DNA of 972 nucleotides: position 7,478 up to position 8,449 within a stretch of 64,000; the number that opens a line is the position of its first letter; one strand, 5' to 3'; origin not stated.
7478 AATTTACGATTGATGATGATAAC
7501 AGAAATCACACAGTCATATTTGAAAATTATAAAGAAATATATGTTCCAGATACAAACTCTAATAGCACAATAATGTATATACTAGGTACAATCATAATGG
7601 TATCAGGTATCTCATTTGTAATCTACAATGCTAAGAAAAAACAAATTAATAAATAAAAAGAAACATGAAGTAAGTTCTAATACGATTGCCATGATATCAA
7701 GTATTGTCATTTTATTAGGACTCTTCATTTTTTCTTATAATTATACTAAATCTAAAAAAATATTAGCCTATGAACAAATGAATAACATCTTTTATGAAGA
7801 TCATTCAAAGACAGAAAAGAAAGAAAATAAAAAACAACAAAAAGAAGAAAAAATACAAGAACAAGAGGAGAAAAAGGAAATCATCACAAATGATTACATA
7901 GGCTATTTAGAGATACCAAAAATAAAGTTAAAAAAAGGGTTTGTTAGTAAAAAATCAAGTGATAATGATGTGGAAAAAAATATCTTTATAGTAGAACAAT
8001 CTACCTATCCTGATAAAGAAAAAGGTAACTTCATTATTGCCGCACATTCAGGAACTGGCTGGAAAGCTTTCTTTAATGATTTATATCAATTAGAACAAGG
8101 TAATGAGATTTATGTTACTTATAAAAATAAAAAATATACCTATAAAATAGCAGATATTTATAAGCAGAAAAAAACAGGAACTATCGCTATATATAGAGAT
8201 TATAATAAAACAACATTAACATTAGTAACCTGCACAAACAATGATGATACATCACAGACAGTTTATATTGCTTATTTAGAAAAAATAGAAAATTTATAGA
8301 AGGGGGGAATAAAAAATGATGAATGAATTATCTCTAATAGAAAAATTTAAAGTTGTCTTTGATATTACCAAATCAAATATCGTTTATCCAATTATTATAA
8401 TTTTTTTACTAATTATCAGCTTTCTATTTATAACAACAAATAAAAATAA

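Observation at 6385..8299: Thioester-domain adhesin with a dedicated class-B sortase and a non-canonical VPDTN sorting signal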

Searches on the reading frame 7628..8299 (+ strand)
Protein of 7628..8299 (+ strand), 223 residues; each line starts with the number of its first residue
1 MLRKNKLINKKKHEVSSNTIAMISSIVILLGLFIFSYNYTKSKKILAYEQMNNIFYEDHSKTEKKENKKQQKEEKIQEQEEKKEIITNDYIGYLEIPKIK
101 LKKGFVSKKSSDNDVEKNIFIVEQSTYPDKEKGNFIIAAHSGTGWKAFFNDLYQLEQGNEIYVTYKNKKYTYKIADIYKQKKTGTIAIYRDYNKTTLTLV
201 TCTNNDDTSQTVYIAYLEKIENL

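Call 3: search_protein_families(library=pfam, proteins=[window:7628-8299:+], max_evalue=0.1)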
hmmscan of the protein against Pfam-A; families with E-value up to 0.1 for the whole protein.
window:7628-8299:+ (223 aa): 2 families
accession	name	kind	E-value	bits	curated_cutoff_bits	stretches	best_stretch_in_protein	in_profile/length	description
PF04203.18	Sortase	-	4.3e-21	75.4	26.6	1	94-212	1-119/125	Sortase domain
PF08496.15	Peptidase_S49_N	-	0.029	14.9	27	1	38-93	49-100/147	Peptidase family S49 N-terminal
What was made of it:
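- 7628..8299 (+): Sortase, 223 aa: N-terminal membrane anchor, disordered Lys/Glu linker, catalytic domain from about residue 88 to 223. It overlaps the adhesin gene by 29 nt. PF04203 4.3e-21 (call 3).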

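Call 4: search_protein_families(library=ncbifam, proteins=[window:7628-8299:+], max_evalue=0.1)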
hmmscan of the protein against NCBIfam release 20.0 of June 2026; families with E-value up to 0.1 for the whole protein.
window:7628-8299:+ (223 aa): 14 families
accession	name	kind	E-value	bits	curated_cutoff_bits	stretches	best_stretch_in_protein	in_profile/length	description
NF033745.1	class_C_sortase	subfamily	3.6e-20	72.6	160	1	42-203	46-205/220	class C sortase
NF058671.1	sortase_SrtD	exception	1.6e-19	70.3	140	1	24-202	2-168/187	class D sortase, LPxTATN-specific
NF033747.1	class_E_sortase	subfamily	4.6e-17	62.6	160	1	27-216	13-202/211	class E sortase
TIGR01076.1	sortase_fam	subfamily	6e-17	61.7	39.35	1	92-208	1-117/136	sortase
NF033746.1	class_D_sortase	subfamily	3e-13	49.8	165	1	86-202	5-114/135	class D sortase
NF033748.1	class_F_sortase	subfamily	3.3e-07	30.1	166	1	131-213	58-144/155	class F sortase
TIGR03064.1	sortase_srtB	equivalog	0.0001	21.7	153.75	1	22-117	3-99/235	class B sortase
TIGR03784.1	marine_sortase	equivalog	0.00028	20.6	158.25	1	130-207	88-161/174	class GN sortase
NF042931.1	SAG1386_EF1546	equivalog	0.0062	16.6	80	1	9-82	20-93/158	SAG1386/EF1546 family surface-associated protein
NF045999.1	MAG1140_fam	equivalog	0.011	15.9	35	1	127-187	32-91/126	MAG1140 family protein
TIGR00820.1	zip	subfamily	0.032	13.4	231.15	1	17-91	96-171/324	ZIP zinc/iron transport family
NF045757.1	MPN565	equivalog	0.036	13.7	130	1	26-86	132-194/200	MPN565 family protein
NF045624.1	filament_FraC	equivalog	0.056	13.4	100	0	19-82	83-141/170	filament integrity protein FraC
TIGR00367.1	TIGR00367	hypoth_equivalog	0.068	12.3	179.65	1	7-88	95-174/312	calcium/sodium antiporter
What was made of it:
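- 7628..8299 (+): It passes no NCBIfam class cutoff: class C 72.6/160, SrtD 70.3/140, class E 62.6/160, class D 49.8/165, class B 21.7/153.75 (call 4).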

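Call 8: find_homologous_proteins(query=window:7628-8299:+, max_evalue=0.00001)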
Query window:7628-8299:+ (223 aa): 1983 proteins with E <= 0.00001 among 2869 candidates; the best 120 are listed.
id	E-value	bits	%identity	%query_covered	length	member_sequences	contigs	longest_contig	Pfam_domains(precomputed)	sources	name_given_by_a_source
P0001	1.7e-136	470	100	100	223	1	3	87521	PF04203.19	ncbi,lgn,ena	-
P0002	2.8e-125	434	91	100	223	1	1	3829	PF04203.19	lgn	-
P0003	4.6e-104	364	78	100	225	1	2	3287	PF04203.19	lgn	-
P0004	1.4e-97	343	74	100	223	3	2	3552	PF04203.19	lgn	-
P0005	3.2e-96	339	80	91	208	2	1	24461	PF04203.19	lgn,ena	-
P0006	4.4e-94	332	72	100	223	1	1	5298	PF04203.19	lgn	-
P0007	4.2e-90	319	68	100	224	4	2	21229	PF04203.19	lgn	-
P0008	8.7e-89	315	70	100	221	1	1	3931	PF04203.19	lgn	-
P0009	1.4e-87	311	70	99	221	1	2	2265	PF04203.19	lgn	-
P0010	2.1e-87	310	70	94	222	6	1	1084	PF04203.19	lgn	-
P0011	6.7e-87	308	72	95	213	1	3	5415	PF04203.19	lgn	-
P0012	5.7e-85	302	67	94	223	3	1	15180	PF04203.19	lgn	-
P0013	5.2e-84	299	69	93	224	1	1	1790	PF04203.19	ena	-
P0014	1.4e-83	298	67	95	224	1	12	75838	PF04203.19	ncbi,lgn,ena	-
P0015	1.7e-83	297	69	93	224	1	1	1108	PF04203.19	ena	-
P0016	2.4e-83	297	67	94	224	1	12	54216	PF04203.19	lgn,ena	-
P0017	2.3e-80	287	58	97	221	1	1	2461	PF04203.19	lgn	-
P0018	3.7e-80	286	66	94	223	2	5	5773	PF04203.19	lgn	-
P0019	4.7e-80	286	68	92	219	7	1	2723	PF04203.19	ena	-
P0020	4.9e-80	286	62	92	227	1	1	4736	PF04203.19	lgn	-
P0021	1.1e-79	285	65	95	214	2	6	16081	PF04203.19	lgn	-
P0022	2.4e-79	284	69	95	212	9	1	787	PF04203.19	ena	-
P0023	4.2e-79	283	59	97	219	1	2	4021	PF04203.19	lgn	-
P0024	4.9e-79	283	59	97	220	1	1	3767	PF04203.19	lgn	-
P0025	5.2e-79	283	59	97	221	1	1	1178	PF04203.19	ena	-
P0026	6.9e-79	282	60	98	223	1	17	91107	PF04203.19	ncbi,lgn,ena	-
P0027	8.8e-79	282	58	97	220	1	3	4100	PF04203.19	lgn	-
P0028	1.0e-78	282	62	95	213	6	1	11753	PF04203.19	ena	-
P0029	1.2e-78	281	60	98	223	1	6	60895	PF04203.19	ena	-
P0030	1.3e-78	281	59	95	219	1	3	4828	PF04203.19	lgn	-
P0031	1.4e-78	281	60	98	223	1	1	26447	PF04203.19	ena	-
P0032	1.6e-78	281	60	98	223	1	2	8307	PF04203.19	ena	-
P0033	2.5e-78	280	63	94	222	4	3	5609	PF04203.19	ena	-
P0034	3.2e-78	280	64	94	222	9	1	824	PF04203.19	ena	-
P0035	3.3e-78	280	60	98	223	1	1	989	PF04203.19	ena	-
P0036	5.3e-78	279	62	95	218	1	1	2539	PF04203.19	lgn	-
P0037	6.8e-78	279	60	97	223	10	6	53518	PF04203.19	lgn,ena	-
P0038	7.1e-78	279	60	94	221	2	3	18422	PF04203.19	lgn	-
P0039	8.0e-78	279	57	97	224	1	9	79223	PF04203.19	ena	-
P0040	1.0e-77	278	61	97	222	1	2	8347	PF04203.19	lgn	-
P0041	1.1e-77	278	61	97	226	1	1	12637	PF04203.19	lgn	-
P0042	1.3e-77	278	63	94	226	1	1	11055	PF04203.19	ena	-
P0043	1.5e-77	278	61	97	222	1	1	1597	PF04203.19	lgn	-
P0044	2.2e-77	277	61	97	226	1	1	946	PF04203.19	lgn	-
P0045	2.5e-77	277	61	94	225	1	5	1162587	PF04203.19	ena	-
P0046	2.6e-77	277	58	99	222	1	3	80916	PF04203.19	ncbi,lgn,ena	-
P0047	2.6e-77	277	61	94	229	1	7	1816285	PF04203.19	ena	-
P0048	2.7e-77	277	61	97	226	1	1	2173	PF04203.19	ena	-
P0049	2.9e-77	277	60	97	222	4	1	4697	PF04203.19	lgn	-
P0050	3.3e-77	277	61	94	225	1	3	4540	PF04203.19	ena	-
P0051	3.5e-77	277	61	94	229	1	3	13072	PF04203.19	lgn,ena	-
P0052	4.4e-77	276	60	97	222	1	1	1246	PF04203.19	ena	-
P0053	4.5e-77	276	60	97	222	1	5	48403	PF04203.19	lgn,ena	-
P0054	4.8e-77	276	60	97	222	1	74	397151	PF04203.19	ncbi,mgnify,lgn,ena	mgnify:FL=1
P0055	5.0e-77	276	60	97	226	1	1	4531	PF04203.19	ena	-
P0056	5.1e-77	276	58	99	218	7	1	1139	PF04203.19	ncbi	-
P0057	5.2e-77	276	61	97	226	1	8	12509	PF04203.19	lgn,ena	-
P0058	5.2e-77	276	61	97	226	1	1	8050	PF04203.19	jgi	-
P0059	5.3e-77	276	57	97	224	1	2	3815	PF04203.19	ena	-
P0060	5.4e-77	276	60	97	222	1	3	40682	PF04203.19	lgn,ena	-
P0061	5.5e-77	276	59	99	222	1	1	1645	PF04203.19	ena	-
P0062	5.7e-77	276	60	97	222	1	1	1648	PF04203.19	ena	-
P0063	6.9e-77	276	61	94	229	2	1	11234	PF04203.19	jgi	-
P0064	6.9e-77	276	61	97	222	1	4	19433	PF04203.19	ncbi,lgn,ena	-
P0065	7.6e-77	276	61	94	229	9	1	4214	PF04203.19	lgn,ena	-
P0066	8.4e-77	275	60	97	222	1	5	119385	PF04203.19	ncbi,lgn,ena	-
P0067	8.8e-77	275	60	100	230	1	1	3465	PF04203.19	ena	-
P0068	8.8e-77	275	61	96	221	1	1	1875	PF04203.19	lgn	-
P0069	8.9e-77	275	60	100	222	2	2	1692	PF04203.19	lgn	-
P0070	9.5e-77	275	60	97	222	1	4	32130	PF04203.19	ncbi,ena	-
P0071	9.9e-77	275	60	97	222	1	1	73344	PF04203.19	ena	-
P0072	1.0e-76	275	57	99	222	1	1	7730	PF04203.19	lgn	-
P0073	1.0e-76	275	61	94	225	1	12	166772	PF04203.19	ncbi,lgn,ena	-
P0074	1.0e-76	275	60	97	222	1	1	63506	PF04203.19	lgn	-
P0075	1.0e-76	275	60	97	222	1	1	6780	PF04203.19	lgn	-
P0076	1.1e-76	275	61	94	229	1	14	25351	PF04203.19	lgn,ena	-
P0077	1.1e-76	275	59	97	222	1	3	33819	PF04203.19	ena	-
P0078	1.2e-76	275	61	95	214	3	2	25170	PF04203.19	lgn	-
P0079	1.2e-76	275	60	97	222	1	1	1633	PF04203.19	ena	-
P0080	1.3e-76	275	60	97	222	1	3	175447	PF04203.19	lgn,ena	-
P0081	1.4e-76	275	60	94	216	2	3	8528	PF04203.19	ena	-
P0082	1.4e-76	275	57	99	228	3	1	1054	PF04203.19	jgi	-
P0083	1.4e-76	275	61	94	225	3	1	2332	PF04203.19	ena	-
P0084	1.5e-76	275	60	97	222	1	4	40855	PF04203.19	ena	-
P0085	1.6e-76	275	61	97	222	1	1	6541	PF04203.19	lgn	-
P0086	1.6e-76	274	59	97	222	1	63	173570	PF04203.19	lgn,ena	-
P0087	1.7e-76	274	59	97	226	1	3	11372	PF04203.19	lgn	-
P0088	1.8e-76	274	60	97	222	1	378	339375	PF04203.19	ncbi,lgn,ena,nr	ncbi:MAG TPA: sortase [Candidatus Faecimonas intestinavium]|nr:sortase [Bacilli bacterium] HIT23975.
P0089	1.8e-76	274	60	97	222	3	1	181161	PF04203.19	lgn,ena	-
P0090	1.9e-76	274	60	97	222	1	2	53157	PF04203.19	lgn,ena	-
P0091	1.9e-76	274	60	97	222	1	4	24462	PF04203.19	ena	-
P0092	1.9e-76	274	60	97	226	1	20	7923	PF04203.19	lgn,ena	-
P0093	1.9e-76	274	60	97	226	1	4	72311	PF04203.19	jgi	jgi:LPXTG-site transpeptidase (sortase) family protein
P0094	2.0e-76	274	59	99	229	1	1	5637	PF04203.19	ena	-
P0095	2.0e-76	274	60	97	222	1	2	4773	PF04203.19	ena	-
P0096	2.1e-76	274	60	97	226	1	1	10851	PF04203.19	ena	-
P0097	2.2e-76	274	59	97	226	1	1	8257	PF04203.19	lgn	-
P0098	2.3e-76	274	60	97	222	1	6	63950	PF04203.19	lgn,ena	-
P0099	2.3e-76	274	59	97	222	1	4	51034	PF04203.19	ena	-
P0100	2.3e-76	274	59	97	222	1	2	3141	PF04203.19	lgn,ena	-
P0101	2.4e-76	274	60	97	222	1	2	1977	PF04203.19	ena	-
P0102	2.5e-76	274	61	94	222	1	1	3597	PF04203.19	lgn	-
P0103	2.6e-76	274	60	97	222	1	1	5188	PF04203.19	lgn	-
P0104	2.6e-76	274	60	97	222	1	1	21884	PF04203.19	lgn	-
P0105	2.6e-76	274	60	97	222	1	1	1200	PF04203.19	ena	-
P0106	2.6e-76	274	60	97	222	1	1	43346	PF04203.19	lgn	-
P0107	2.7e-76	274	61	95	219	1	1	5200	PF04203.19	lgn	-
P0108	2.7e-76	274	60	97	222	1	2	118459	PF04203.19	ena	-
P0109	2.7e-76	274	60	97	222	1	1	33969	PF04203.19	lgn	-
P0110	2.8e-76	274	59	97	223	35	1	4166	PF04203.19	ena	-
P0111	2.9e-76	274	60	94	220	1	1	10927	PF04203.19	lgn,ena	-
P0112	3.3e-76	273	59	98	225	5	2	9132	PF04203.19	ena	-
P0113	3.3e-76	273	59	97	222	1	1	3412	PF04203.19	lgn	-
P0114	3.4e-76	273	62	95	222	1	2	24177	PF04203.19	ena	-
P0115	3.5e-76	273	60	94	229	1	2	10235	PF04203.19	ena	-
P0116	3.5e-76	273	60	97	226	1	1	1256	PF04203.19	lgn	-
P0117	3.8e-76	273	60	95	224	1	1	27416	PF04203.19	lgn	-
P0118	4.1e-76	273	58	98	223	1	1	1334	PF04203.19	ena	-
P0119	4.2e-76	273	60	97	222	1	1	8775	PF04203.19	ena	-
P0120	4.4e-76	273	60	94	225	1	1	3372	PF04203.19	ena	-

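Call 11: search_solved_structures(query=window:7628-8299:+, max_evalue=0.001, show_alignments=2)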
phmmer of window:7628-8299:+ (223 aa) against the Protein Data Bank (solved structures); distinct sequences matched with E-value up to 0.001: 23.
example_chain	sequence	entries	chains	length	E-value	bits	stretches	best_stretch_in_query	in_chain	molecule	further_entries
4d70_A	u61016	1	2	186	6e-13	52.1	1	61-206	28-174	SORTASE FAMILY PROTEIN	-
24rr_A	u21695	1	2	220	9e-10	41.7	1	80-204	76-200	Ebp pilus assembly class C sortase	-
2kw8_A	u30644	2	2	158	5.7e-09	39.1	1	88-214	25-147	LPXTG-site transpeptidase family protein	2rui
3rcc_A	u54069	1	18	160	7.1e-08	35.5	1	134-220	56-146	Sortase SrtA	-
7s56_A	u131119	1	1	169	8.2e-08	35.4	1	134-220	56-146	Class A sortase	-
8gmx_A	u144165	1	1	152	1.7e-07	34.3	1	88-204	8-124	Class C sortase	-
4d7w_A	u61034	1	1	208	6.1e-07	32.5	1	83-204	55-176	SORTASE FAMILY PROTEIN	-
6ixz_A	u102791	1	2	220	6.5e-07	32.4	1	83-202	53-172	Sortase family protein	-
7d6p_A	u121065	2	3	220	7.5e-07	32.2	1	83-202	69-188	Sortase family protein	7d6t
2ln7_A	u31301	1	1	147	2.5e-06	30.5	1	88-204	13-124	LPXTG-site transpeptidase family protein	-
4tqx_A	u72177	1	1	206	4.8e-06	29.6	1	143-213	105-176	Sortase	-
7s54_A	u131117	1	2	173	1.7e-05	27.8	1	134-208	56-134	Class A sortase, sortase A chimera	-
3re9_A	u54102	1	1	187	2.2e-05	27.4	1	82-203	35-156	Sortase-like protein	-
7cg9_A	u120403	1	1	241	3.2e-05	26.9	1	80-204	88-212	Class C sortase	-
5hu4_A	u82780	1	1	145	5.1e-05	26.2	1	131-223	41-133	Cysteine protease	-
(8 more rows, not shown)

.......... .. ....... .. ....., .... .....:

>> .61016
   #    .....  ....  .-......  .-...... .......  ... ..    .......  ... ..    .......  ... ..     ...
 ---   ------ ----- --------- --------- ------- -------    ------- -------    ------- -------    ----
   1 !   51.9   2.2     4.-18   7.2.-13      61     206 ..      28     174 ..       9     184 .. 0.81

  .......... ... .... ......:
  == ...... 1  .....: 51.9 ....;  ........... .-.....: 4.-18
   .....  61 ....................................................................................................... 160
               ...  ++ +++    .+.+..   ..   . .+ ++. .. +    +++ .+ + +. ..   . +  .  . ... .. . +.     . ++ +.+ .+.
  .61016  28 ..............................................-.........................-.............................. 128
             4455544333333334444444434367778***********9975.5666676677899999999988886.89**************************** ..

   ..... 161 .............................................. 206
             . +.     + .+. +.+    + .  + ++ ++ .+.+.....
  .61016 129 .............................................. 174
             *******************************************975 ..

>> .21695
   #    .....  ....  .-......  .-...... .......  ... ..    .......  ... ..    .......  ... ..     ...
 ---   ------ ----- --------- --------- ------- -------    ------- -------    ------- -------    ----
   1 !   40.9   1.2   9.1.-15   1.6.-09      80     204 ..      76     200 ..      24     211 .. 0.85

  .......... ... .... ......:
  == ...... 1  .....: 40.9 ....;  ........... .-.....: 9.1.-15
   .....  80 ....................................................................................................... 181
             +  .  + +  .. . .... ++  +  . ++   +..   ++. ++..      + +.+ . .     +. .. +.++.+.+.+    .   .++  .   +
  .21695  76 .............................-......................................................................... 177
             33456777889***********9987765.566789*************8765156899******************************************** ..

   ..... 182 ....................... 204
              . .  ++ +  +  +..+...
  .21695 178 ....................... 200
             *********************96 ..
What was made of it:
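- An Ebp class C sortase is the second-best PDB match (call 11).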

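Call 14: find_related_loci(query=A1, collection=genome_contigs, flank=10000)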
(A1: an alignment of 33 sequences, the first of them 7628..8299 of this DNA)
Query A1 (223 aa) in genome_contigs; peptide patterns used: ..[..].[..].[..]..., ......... (x = any residue, [..] = any of these).
592 stretches matched a pattern; 574 encode a relative of the query (tblastn E <= 1e-3); the best 80 are kept; 80 distinct loci.
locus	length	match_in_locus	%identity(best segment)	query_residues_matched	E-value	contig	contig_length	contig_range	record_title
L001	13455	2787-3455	74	1-222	5e-98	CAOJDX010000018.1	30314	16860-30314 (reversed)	MAG TPA_asm: uncultured Clostridia bacterium isolate SRR15604606_bin.30_metawrap_v1.3_MAG genome assembly, contig: NODE.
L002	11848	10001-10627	69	13-221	8e-86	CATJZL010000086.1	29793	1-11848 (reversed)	MAG: uncultured Bacilli bacterium isolate iMGMC-998_1678881699 genome assembly, contig: MegahitA5_13708, whole genome sh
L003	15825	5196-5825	67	10-220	4e-84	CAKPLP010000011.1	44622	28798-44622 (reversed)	MAG: uncultured Bacilli bacterium isolate REFINED_METABAT215_TOP10_CONTIGS_1500_ASSEMBLY_K77_MERGED__Hadza_MoBio_hadza-E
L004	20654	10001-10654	60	6-221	2e-83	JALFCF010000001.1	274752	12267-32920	MAG: Mycoplasmatota bacterium isolate SUG548 k141_87176, whole genome shotgun sequence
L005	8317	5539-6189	60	6-221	4e-82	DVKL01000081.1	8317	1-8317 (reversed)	MAG TPA_asm: Candidatus Faecimonas intestinavium isolate USAMLcec2-12447 USAMLcec2__C140880_L8317_SRR5280393, whole geno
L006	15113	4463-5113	59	6-221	5e-82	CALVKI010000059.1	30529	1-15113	MAG: uncultured Bacilli bacterium isolate E13__bin56 genome assembly, contig: E13__k127_2553583, whole genome shotgun se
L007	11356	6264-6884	59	9-220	2e-81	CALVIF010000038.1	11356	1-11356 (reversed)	MAG: uncultured Bacilli bacterium isolate BRZ_QH__bin19 genome assembly, contig: BRZ_QH__NODE_7941_length_11356_cov_5.22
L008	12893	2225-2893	60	1-221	3e-81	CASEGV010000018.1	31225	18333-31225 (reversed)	uncultured Mycoplasmatota bacterium isolate A2_L3_372372_idba_bin.42 genome assembly, contig: A2_L3_372372_idba_bin.42.f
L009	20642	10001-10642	60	11-221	3e-81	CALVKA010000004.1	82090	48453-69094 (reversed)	MAG: uncultured Bacilli bacterium isolate BRZ_NS__bin73 genome assembly, contig: BRZ_NS__NODE_381_length_82090_cov_10.84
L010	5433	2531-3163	60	12-221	9e-81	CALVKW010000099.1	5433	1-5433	MAG: uncultured Bacilli bacterium isolate BRZ_E__bin81 genome assembly, contig: BRZ_E__NODE_36143_length_5433_cov_5.3427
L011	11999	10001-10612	62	14-220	3e-80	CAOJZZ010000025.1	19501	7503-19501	MAG TPA_asm: uncultured Tenericutes bacterium isolate SRR17684619_bin.35_metawrap_v1.3_MAG genome assembly, contig: NODE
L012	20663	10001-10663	59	1-222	8e-80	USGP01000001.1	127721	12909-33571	uncultured Tenericutes bacterium isolate UMGS1700 genome assembly, contig: NODE_27_length_127721_cov_4.246166, whole gen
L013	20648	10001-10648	61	9-220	5e-80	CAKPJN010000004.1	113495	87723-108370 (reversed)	MAG: uncultured Bacilli bacterium isolate REFINED_METABAT215_TOP10_CONTIGS_1500_ASSEMBLY_K77_MERGED__Hadza_MoBio_hadza-E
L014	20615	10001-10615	68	15-217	5e-80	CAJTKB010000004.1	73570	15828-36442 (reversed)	MAG TPA_asm: uncultured Bacilli bacterium isolate MGBC103219 genome assembly, contig: MGBC103219.4, whole genome shotgun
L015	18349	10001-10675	61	1-221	1e-79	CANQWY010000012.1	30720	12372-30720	MAG: uncultured Bacilli bacterium isolate Lapin-012__bin84 genome assembly, contig: Lapin-012__NODE_2278_length_30720_co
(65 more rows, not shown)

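Call 42: search_solved_structures(query=A1, max_evalue=0.001, show_alignments=1)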
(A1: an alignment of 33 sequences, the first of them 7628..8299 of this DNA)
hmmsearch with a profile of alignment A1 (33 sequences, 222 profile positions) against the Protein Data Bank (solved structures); distinct sequences matched with E-value up to 0.001: 37.
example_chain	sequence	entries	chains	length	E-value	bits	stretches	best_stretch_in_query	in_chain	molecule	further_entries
4d70_A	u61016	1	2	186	9.7e-16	61.1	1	55-207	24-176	SORTASE FAMILY PROTEIN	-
24rr_A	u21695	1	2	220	9.4e-14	54.6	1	72-202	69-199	Ebp pilus assembly class C sortase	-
4d7w_A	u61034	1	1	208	1.7e-10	44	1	52-204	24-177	SORTASE FAMILY PROTEIN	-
2kw8_A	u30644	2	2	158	4.5e-10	42.6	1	81-210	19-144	LPXTG-site transpeptidase family protein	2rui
8gmx_A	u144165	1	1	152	1.4e-08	37.7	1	84-202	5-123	Class C sortase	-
3rcc_A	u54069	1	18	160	2.4e-08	36.9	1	133-219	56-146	Sortase SrtA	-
7s56_A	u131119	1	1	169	2.9e-08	36.7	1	133-219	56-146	Class A sortase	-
2ln7_A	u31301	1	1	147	3.6e-08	36.4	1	81-202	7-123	LPXTG-site transpeptidase family protein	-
5hu4_A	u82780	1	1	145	1.7e-07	34.1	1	130-221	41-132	Cysteine protease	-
7d6p_A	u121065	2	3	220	1.8e-07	34.1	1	82-202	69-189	Sortase family protein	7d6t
6ixz_A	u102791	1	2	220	1.8e-07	34.1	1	83-202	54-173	Sortase family protein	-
7f87_A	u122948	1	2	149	4.4e-07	32.8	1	129-206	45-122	Class A sortase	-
7cfj_A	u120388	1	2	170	5.4e-07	32.5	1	129-206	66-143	Class A sortase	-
3re9_A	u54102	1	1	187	1.7e-06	30.9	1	69-203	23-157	Sortase-like protein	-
7cg9_A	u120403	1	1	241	1.9e-06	30.7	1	68-202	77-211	Class C sortase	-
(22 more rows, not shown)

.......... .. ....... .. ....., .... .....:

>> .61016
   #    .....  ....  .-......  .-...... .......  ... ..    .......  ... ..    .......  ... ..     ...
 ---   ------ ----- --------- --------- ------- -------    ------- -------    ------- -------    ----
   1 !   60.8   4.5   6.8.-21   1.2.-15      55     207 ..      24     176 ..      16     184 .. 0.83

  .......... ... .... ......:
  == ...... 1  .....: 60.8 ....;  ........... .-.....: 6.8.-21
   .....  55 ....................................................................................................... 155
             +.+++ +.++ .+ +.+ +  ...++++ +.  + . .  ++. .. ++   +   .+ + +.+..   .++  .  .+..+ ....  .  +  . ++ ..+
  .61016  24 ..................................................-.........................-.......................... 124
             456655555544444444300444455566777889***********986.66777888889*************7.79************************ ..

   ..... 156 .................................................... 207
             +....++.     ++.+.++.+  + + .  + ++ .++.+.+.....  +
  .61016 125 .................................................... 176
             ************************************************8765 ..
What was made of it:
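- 7628..8299 (+): Best solved relative is 4D70 CpSrtD (calls 11, 42).
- On Class D sortase: 49.8 against 165 and 70.3 against 140 (call 4), although CpSrtD is the best solved relative (9.7e-16, call 42).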
